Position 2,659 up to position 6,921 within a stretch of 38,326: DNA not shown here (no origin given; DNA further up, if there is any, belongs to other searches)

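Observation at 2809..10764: Compact NRPS(C-A-PCP-R) - MMPL exporter - two-component system operon, likely making and exporting an N-acyl amino aldehyde/alcohol lipid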

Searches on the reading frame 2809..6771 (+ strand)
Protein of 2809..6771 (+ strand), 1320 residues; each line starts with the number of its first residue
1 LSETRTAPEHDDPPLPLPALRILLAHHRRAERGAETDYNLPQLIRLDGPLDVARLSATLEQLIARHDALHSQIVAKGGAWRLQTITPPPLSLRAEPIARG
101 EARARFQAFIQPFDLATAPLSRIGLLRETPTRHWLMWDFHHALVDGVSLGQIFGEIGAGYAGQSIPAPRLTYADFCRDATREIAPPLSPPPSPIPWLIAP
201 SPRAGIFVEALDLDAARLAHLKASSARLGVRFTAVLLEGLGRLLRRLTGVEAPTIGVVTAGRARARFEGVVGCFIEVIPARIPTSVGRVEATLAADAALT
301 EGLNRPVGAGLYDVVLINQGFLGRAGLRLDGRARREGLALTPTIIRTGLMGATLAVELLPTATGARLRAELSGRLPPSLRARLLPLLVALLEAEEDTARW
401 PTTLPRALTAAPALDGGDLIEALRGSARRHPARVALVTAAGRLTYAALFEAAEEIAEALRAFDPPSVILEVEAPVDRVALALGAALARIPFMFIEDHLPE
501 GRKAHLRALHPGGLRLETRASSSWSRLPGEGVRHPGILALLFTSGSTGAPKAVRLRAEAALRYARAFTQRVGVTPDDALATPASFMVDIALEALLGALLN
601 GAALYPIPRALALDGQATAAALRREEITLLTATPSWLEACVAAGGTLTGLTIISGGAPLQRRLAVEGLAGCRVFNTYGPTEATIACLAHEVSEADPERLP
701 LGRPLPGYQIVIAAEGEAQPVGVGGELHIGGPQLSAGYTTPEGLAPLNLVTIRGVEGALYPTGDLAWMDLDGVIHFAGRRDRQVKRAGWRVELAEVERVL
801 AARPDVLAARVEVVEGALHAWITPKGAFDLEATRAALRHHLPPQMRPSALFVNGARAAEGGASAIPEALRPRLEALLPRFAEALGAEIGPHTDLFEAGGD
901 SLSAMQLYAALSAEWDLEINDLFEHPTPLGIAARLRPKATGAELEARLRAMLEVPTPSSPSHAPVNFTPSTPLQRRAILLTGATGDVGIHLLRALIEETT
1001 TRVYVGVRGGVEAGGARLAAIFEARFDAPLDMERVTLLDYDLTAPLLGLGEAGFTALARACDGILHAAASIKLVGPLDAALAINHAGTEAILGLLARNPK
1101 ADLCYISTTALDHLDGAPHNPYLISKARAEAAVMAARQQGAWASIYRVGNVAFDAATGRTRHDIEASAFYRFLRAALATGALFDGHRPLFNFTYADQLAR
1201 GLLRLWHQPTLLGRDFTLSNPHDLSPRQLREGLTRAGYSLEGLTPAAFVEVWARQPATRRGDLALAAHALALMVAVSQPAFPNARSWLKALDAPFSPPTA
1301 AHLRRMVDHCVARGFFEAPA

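Call 4: search_protein_families(library=pfam, proteins=[window:2809-6771:+], max_evalue=0.01)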
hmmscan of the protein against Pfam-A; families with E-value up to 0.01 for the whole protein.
window:2809-6771:+ (1320 aa): 6 families
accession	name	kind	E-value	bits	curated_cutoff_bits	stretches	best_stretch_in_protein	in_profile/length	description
PF00501.34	AMP-binding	-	9.1e-44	150.2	29.9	2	537-738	164-383/384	AMP-binding enzyme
PF00668.25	Condensation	-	3.2e-33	115.6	30.6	2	34-177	23-180/456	Condensation domain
PF07993.18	NAD_binding_4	-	2e-28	99.7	20.1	2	980-1111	1-140/258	Male sterility protein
PF00550.31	PP-binding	-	2.3e-11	44.2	20.8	1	876-935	3-67/67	Phosphopantetheine attachment site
PF01370.27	Epimerase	-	7.5e-09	35.8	20.9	1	978-1208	1-227/240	NAD dependent epimerase/dehydratase family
PF20527.3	DUF6742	-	0.0072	16.2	27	0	47-61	16-30/43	Domain of unknown function (DUF6742)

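Call 13: find_homologous_proteins(query=window:2809-6771:+, max_evalue=1e-10)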
Query window:2809-6771:+ (1320 aa): 290 proteins with E <= 1e-10 among 8000 candidates; the best 120 are listed.
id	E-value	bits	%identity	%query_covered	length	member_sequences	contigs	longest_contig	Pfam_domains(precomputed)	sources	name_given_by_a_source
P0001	0.0e+0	2886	100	100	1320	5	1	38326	PF00668.26,PF00550.32,PF00501.35,PF07993.19,PF01370.28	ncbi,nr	ncbi:AMP-binding protein [Myxococcota bacterium]|nr:AMP-binding protein [Myxococcota bacterium]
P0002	8.3e-103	364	30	68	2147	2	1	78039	PF00668.26,PF00550.32,PF00501.35,PF13193.13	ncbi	-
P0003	8.7e-93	330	28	67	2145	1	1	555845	PF00668.26,PF00550.32,PF00501.35,PF13193.13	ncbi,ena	-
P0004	1.1e-88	317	35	30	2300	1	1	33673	PF00668.26,PF00550.32,PF00501.35,PF13193.13,PF00975.27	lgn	-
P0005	3.5e-83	298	29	67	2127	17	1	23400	PF00668.26,PF00550.32,PF00501.35,PF13193.13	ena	-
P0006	3.5e-83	298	28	39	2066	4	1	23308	PF00668.26,PF00550.32,PF00501.35,PF13193.13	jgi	-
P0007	3.8e-81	292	27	67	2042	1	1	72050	PF00668.26,PF00550.32,PF00501.35,PF13193.13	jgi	jgi:amino acid adenylation domain-containing protein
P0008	2.8e-78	282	34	39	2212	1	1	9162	PF00668.26,PF00550.32,PF00501.35,PF13193.13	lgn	-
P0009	5.9e-78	281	33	41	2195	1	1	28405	PF00668.26,PF00550.32,PF00501.35,PF13193.13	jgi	jgi:amino acid adenylation domain-containing protein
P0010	3.2e-77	279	34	30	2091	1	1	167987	PF00668.26,PF00550.32,PF00501.35,PF13193.13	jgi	jgi:amino acid adenylation domain-containing protein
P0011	1.3e-76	277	30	35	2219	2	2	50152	PF00668.26,PF00550.32,PF00501.35,PF13193.13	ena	-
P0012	2.0e-76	276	28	44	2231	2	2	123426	PF00668.26,PF00550.32,PF00501.35,PF13193.13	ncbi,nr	ncbi:amino acid adenylation domain-containing protein [Kibdelosporangium persicum]|nr:non-ribosomal 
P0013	2.6e-76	276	34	30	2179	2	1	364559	PF00668.26,PF00550.32,PF00501.35,PF13193.13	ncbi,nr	ncbi:MAG TPA: amino acid adenylation domain-containing protein [Thermoanaerobaculia bacterium]|nr:am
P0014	1.9e-75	273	30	38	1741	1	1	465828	PF00668.26,PF00550.32,PF00501.35,PF13193.13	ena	-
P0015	2.9e-75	272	31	68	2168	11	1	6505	PF00668.26,PF00550.32,PF00501.35,PF13193.13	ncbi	ncbi:MAG: amino acid adenylation domain-containing protein, partial [Candidatus Baltobacteraceae bac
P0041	9.0e-62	228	27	91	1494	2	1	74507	PF00668.26,PF00550.32,PF00501.35,PF13193.13,PF07993.19,PF01370.28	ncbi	-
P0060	8.4e-55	204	28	92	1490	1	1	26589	PF00668.26,PF16363.12,PF00550.32,PF00501.35,PF13193.13,PF07993.19,PF01370.28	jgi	jgi:amino acid adenylation domain-containing protein/thioester reductase-like protein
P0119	1.3e-43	167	28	53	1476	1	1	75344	PF00668.26,PF00550.32,PF01073.26,PF00501.35,PF13193.13,PF07993.19,PF01370.28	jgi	jgi:amino acid adenylation domain-containing protein/thioester reductase-like protein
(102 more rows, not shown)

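Call 15: search_protein_families(library=ncbifam, proteins=[window:2809-6771:+], max_evalue=0.001)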
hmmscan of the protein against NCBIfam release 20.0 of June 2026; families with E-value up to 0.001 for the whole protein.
window:2809-6771:+ (1320 aa): 83 families (the best 25 are shown)
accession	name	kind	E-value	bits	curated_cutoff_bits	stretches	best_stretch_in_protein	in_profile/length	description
NF038078.1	NRPS_MxcG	equivalog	6.3e-70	235.8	2300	1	418-1316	457-1439/1442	myxochelin non-ribosomal peptide synthetase MxcG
NF047350.1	aureusi_NRPS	equivalog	3.1e-64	216.7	2500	2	540-1159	1577-2222/2373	aureusimine non-ribosomal peptide synthetase AusA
TIGR01733.1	AA-adenyl-dom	subfamily_domain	1.7e-62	211.6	317.4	1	467-809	53-407/409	amino acid adenylation domain-containing protein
NF004282.0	PRK05691.1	subfamily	3.3e-52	176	4090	3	655-910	1396-1678/4334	non-ribosomal peptide synthase/polyketide synthase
NF003417.0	PRK04813.1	subfamily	6.5e-37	127.2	476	1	540-808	149-426/505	D-alanine--poly(phosphoribitol) ligase subunit DltA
TIGR01734.1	D-ala-DACP-lig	equivalog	9.4e-35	120.1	559.85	1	540-801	147-418/504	D-alanine--poly(phosphoribitol) ligase subunit DltA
NF041803.1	NRPS_SolG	exception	1.5e-32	112.1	2200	1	538-811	713-998/1163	solanimycin non-ribosomal peptide synthetase SolG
TIGR01746.1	Thioester-redct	subfamily_domain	5.9e-31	108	213.35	1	978-1246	2-290/371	thioester reductase domain-containing protein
TIGR03098.1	ligase_PEP_1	hypoth_equivalog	1.5e-28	99.6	592.35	1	528-853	156-498/517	acyl-CoA ligase (AMP-forming), exosortase A system-associated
NF004837.0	PRK06187.1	subfamily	2.3e-25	88.8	476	1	530-811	165-453/531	long-chain-fatty-acid--CoA ligase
NF007605.2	PRK10252.1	equivalog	4.4e-25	87.4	2400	1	540-915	599-1019/1292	enterobactin non-ribosomal peptide synthetase EntF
NF006181.0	PRK08314.1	subfamily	8.7e-21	73.8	705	1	533-811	202-483/563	long-chain-fatty-acid--CoA ligase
TIGR01923.1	menE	equivalog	2.5e-19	69.4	330.15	1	538-811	116-379/442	o-succinylbenzoate--CoA ligase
NF006386.0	PRK08633.1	equivalog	1.3e-18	66.2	1221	1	533-802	780-1063/1147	acyl-[ACP]--phospholipid O-acyltransferase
NF005858.0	PRK07787.1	subfamily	4.6e-18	64.9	575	1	521-811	117-405/471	acyl-CoA synthetase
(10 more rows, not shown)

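Call 16: search_solved_structures(query=window:2809-6771:+, max_evalue=1e-10, show_alignments=2)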
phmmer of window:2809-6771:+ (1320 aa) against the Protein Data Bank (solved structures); distinct sequences matched with E-value up to 1e-10: 92 (the best 60 are shown).
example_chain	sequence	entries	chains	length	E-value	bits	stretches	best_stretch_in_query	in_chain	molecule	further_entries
6mfz_A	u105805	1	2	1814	1.5e-82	281.4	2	421-933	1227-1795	Linear gramicidin synthase subunit A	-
9be3_A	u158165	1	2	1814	1.7e-82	281.2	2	421-933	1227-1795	Linear gramicidin synthase subunit A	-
9meh_A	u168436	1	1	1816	1.7e-82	281.2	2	421-933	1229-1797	Linear gramicidin synthase subunit A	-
9be4_A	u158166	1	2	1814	6.3e-82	279.4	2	421-933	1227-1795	Linear gramicidin synthase subunit A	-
6mfy_A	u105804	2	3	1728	3e-75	257.2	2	421-849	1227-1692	Linear gramicidin synthase subunit A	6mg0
8xjz_C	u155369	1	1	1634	6.5e-63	216.4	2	539-847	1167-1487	Peptide synthetase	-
6p1j_A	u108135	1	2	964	2.4e-50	174.7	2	487-850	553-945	Txo2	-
5u89_A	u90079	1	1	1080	1.3e-48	168.9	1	534-935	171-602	Amino acid adenylation domain protein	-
6mfx_A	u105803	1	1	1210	1.9e-42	148.5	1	526-931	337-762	Linear gramicidin synthase subunit A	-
6mfw_A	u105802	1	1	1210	2e-42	148.5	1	527-931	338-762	Linear gramicidin synthase subunit A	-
9bfd_A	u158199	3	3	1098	1.6e-41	145.5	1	538-933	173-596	Tyrocidine synthase 1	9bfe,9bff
4zxh_A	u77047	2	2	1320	3.9e-40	140.9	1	537-919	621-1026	ABBFA_003403 | Tyrocidine synthetase 3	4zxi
9lcq_A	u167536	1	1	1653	6.5e-40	140.2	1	537-820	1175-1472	PvdL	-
9lcp_A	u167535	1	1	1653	8e-40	139.9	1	537-820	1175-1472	PvdL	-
9lco_A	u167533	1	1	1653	2.7e-39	138.1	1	537-820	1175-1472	PvdL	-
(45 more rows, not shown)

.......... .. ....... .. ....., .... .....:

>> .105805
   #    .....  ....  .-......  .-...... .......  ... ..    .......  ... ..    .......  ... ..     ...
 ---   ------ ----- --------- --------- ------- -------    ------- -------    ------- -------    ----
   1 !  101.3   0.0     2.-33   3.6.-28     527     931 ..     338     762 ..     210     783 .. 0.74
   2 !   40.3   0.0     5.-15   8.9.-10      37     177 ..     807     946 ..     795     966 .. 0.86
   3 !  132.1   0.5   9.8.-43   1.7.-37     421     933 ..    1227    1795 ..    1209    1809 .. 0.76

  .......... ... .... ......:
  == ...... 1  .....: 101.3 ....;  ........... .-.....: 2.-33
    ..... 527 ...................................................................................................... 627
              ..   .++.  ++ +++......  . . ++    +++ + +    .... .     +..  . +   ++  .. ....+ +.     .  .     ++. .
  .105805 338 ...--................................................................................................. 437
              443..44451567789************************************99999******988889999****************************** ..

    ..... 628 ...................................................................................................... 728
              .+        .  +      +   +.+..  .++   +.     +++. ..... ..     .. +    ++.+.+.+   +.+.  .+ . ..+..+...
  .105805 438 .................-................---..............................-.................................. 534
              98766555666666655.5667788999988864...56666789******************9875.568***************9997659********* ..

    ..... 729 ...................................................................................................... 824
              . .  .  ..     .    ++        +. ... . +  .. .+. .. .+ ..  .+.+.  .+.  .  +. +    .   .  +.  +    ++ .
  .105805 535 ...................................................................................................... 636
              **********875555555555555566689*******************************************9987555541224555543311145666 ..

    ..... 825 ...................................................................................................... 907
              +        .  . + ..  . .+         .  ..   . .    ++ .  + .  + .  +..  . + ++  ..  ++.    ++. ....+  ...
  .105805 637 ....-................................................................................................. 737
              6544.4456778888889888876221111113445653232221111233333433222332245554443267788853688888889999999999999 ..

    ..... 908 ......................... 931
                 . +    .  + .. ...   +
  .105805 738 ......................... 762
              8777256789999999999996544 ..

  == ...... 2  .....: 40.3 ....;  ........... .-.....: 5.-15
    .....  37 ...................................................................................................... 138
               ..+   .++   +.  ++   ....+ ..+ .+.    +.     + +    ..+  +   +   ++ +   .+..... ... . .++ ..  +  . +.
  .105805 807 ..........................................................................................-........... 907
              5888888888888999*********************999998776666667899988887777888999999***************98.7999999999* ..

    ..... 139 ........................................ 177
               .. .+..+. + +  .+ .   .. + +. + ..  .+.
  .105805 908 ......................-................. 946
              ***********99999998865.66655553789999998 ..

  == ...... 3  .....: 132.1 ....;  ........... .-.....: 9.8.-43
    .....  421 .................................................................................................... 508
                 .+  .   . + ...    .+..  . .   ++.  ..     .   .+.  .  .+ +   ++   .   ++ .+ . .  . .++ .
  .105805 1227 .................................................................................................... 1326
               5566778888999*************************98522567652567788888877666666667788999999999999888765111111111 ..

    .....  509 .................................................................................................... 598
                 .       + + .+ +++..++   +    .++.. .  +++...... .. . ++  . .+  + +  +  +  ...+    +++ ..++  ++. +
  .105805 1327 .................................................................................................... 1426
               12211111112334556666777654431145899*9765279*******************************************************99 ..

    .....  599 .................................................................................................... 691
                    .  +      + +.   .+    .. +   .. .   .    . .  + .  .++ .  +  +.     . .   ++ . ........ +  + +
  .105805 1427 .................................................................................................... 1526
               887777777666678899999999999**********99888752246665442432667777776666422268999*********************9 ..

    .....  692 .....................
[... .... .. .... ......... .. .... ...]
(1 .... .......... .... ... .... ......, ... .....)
